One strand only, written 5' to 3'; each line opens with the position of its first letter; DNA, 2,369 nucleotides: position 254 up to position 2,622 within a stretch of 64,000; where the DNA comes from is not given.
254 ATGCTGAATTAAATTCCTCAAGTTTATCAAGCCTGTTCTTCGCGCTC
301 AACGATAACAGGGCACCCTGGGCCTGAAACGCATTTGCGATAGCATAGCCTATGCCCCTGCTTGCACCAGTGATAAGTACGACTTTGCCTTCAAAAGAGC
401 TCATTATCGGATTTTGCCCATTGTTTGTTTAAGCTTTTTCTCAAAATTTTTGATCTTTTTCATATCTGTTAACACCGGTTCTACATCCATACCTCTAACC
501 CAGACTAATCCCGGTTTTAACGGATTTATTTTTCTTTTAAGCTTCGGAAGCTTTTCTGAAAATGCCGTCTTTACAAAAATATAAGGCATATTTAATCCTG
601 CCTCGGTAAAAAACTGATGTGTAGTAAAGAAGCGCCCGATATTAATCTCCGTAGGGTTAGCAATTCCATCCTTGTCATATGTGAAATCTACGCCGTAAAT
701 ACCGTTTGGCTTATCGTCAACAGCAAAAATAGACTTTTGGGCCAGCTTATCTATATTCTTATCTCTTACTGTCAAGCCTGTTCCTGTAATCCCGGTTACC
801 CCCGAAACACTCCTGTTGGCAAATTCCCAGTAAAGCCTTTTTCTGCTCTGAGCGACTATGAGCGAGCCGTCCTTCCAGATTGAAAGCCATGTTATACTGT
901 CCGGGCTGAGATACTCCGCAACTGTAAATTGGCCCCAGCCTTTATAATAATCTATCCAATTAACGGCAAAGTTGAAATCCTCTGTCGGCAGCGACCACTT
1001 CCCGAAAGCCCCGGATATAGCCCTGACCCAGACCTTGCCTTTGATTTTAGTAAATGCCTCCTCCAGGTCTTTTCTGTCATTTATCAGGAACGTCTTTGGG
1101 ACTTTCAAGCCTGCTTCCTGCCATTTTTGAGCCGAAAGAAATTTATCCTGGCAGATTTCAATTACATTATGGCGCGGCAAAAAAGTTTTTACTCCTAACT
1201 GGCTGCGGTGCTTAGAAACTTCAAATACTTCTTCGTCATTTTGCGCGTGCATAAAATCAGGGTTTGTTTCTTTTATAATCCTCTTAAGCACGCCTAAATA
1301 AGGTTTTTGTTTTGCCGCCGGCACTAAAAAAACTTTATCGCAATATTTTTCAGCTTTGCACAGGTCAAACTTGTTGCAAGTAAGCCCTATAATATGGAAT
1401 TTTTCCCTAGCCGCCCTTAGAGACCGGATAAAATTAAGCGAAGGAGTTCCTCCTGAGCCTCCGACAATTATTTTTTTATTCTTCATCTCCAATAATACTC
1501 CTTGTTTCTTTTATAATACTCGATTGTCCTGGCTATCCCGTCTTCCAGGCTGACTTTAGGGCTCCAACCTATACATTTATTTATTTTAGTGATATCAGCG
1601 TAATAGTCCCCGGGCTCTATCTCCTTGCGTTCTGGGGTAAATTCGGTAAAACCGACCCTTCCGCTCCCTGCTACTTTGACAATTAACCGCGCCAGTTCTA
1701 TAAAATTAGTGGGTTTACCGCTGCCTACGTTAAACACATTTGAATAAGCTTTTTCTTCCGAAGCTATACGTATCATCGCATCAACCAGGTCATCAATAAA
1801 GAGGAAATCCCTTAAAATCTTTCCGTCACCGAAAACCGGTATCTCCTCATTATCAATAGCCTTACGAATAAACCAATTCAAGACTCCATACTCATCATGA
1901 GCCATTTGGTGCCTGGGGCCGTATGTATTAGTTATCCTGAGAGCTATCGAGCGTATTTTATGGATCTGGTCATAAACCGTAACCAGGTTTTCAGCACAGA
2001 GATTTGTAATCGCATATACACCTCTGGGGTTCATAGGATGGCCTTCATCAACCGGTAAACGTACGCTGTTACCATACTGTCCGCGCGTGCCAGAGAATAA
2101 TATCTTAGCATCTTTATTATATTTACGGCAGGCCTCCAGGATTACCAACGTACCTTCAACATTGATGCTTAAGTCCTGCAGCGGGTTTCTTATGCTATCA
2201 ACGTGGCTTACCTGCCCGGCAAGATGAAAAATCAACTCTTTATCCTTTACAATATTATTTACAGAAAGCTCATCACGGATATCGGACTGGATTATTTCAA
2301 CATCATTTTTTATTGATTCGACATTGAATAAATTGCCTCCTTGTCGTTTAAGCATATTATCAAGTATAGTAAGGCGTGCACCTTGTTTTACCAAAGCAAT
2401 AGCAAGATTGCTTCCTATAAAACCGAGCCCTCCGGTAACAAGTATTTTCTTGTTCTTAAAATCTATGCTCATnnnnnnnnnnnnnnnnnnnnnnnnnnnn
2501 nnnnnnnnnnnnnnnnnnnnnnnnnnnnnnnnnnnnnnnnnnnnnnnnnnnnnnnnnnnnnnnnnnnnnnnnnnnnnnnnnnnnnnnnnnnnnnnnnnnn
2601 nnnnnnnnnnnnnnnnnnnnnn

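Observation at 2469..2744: SemiSWEET sugar uniporter embedded between gmd and an NDP-sugar epimerase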

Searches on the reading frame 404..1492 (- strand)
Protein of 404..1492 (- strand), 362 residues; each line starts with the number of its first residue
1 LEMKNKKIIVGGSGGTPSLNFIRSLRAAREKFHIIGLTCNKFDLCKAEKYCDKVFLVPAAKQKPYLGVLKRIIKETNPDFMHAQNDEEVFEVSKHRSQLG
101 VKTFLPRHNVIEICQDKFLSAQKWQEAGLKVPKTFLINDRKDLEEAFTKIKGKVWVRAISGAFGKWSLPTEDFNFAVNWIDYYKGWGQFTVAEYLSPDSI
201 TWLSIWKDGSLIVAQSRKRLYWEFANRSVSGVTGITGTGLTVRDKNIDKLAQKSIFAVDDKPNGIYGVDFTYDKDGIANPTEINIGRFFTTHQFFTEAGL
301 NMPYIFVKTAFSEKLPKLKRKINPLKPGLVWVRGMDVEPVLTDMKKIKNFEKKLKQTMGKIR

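Call 3: search_protein_families(library=pfam, proteins=[window:404-1492:-], max_evalue=0.01)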
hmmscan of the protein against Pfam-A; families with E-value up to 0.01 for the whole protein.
window:404-1492:- (362 aa): 1 family
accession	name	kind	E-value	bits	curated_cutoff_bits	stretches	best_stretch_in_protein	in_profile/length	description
PF21360.3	PylC-like_N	-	0.0024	18.4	27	1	20-99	11-88/96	PylC-like, N-terminal domain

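Call 4: search_protein_families(library=ncbifam, proteins=[window:404-1492:-], max_evalue=0.01)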
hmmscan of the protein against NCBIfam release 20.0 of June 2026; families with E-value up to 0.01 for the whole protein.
window:404-1492:- (362 aa): 13 families
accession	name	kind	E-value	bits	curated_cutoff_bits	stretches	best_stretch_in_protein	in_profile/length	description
NF009402.0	PRK12767.1-1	equivalog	4.4e-19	68.5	218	1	5-146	2-146/329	carbamoyl phosphate synthase-like protein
NF009405.0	PRK12767.1-4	equivalog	4e-14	52.3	390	1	44-315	37-293/320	carbamoyl phosphate synthase-like protein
NF005315.0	PRK06849.1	equivalog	8.7e-12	44.7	406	1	4-155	3-156/389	hypothetical protein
NF009404.0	PRK12767.1-3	equivalog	4.6e-10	38.9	316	1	47-136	39-131/344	carbamoyl phosphate synthase-like protein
NF009403.0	PRK12767.1-2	equivalog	1.4e-08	34.3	286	1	28-143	18-134/342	carbamoyl phosphate synthase-like protein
TIGR00768.1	rimK_fam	subfamily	1.5e-08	34.3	143.4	1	89-187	61-158/276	RimK family alpha-L-glutamate ligase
TIGR02144.1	LysX_arch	equivalog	8.2e-06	25.1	275.6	1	90-183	62-154/281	lysine biosynthesis protein LysX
TIGR03103.1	trio_acet_GNAT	equivalog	6.1e-05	21.7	569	1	111-165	292-345/547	N-acetylglutaminylglutamine synthetase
TIGR04185.1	ATPgraspMvdC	equivalog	0.00058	19.1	425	1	72-154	79-161/318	MvdC family ATP-grasp ribosomal peptide maturase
NF009406.0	PRK12767.1-5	equivalog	0.00077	18.6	271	1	43-162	37-159/327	carbamoyl phosphate synthase-like protein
TIGR01161.1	purK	equivalog_domain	0.0026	17.1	318.4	1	102-162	84-145/362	5-(carboxyamino)imidazole ribonucleotide synthase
NF004679.0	PRK06019.1-5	equivalog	0.0047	15.8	326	1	102-155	85-139/376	5-(carboxyamino)imidazole ribonucleotide synthase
NF004680.0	PRK06019.1-6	equivalog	0.0096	14.7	327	0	106-163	106-163/405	5-(carboxyamino)imidazole ribonucleotide synthase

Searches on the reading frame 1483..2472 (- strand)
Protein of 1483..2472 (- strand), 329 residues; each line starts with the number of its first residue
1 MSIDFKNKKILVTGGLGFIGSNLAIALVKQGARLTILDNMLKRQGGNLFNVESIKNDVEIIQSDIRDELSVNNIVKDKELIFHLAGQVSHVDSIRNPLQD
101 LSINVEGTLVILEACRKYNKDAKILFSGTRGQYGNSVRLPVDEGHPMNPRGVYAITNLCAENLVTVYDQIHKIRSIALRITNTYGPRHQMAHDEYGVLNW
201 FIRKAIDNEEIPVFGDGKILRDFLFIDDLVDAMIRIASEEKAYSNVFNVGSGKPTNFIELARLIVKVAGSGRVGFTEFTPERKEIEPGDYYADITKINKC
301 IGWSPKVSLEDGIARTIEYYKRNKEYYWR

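Call 3: search_protein_families(library=pfam, proteins=[window:1483-2472:-], max_evalue=0.01)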
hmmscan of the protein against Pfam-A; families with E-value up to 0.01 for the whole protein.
window:1483-2472:- (329 aa): 10 families
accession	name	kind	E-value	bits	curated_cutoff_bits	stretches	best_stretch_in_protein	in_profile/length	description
PF16363.11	GDP_Man_Dehyd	-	1.5e-51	176.3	27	1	11-315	1-331/332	GDP-mannose 4,6 dehydratase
PF01370.27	Epimerase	-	1.7e-49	168.8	20.9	1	10-250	1-240/240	NAD dependent epimerase/dehydratase family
PF01073.25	3Beta_HSD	-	1.3e-19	70.8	22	1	11-270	1-270/280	3-beta hydroxysteroid dehydrogenase/isomerase family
PF02719.21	Polysacc_synt_2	-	4.4e-13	49.5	20.2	1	10-270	1-249/293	Polysaccharide biosynthesis protein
PF04321.23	RmlD_sub_bind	-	1.3e-11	44.6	27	1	9-277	2-237/287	RmlD substrate binding domain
PF07993.18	NAD_binding_4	-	9.6e-06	25.4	20.1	1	46-185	49-209/258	Male sterility protein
PF08659.16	KR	-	1.9e-05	25.1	22.6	1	10-135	3-143/180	KR domain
PF00106.31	adh_short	-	2.8e-05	24.1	26.6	1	8-77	1-70/195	short chain dehydrogenase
PF05368.20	NmrA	-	0.00055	20.1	27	1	7-87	2-79/298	NmrA-like family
PF00056.29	Ldh_1_N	-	0.0061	17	27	0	9-125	2-115/141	lactate/malate dehydrogenase, NAD binding domain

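Call 4: search_protein_families(library=ncbifam, proteins=[window:1483-2472:-], max_evalue=0.01)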
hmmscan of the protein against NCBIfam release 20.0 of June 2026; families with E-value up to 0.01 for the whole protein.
window:1483-2472:- (329 aa): 87 families (the best 25 are shown)
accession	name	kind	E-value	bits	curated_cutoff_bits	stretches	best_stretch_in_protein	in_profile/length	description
TIGR01181.1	dTDP_gluc_dehyt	equivalog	1.5e-50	172.1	365.1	1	9-327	1-318/321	dTDP-glucose 4,6-dehydratase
TIGR04180.1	EDH_00030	hypoth_equivalog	1.6e-43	148.9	475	1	10-307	1-296/297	NAD-dependent 4,6-dehydratase LegB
TIGR01179.1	galE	equivalog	2.1e-43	148.4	262.3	1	9-325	1-330/332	UDP-glucose 4-epimerase GalE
TIGR02197.1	heptose_epim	equivalog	1e-33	116.9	274.6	1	10-322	1-315/316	ADP-glyceromanno-heptose 6-epimerase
NF007956.0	PRK10675.1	subfamily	1.5e-30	106.5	394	1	9-325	2-334/338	UDP-glucose 4-epimerase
NF011728.1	PRK15181.1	equivalog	3.8e-28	98.5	760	1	7-321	15-338/348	Vi polysaccharide biosynthesis UDP-N-acetylglucosaminuronic acid C-4 epimerase TviC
NF007490.0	PRK10084.1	subfamily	1.3e-27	96.8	649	2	142-326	156-340/361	dTDP-glucose 4,6-dehydratase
NF007582.0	PRK10217.1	equivalog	7.1e-26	91.1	698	1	8-327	2-338/355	dTDP-glucose 4,6-dehydratase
TIGR02622.1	CDP_4_6_dhtase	equivalog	2.8e-23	82.6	278.45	1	5-169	2-170/352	CDP-glucose 4,6-dehydratase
NF047922.1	GDPFucSynFcl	equivalog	5.3e-22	78.7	500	1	81-325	57-306/308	GDP-L-fucose synthase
NF043036.1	ErythonDh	equivalog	2.4e-20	73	325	1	9-179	2-175/321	D-erythronate dehydrogenase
NF008872.0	PRK11908.1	equivalog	1.2e-18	67.3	294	1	8-323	2-338/349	bifunctional UDP-4-keto-pentose/UDP-xylose synthase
NF008360.0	PRK11150.1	equivalog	4.8e-17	62.1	452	1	10-322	2-308/310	ADP-glyceromanno-heptose 6-epimerase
NF041015.1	UDPsulfquin_syn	equivalog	7.3e-16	58.1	575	2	8-136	1-151/384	UDP-sulfoquinovose synthase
NF005998.1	PRK08125.1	equivalog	6.3e-15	54.6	777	1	6-320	314-649/649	bifunctional UDP-4-amino-4-deoxy-L-arabinose formyltransferase/UDP-glucuronic acid oxidase ArnA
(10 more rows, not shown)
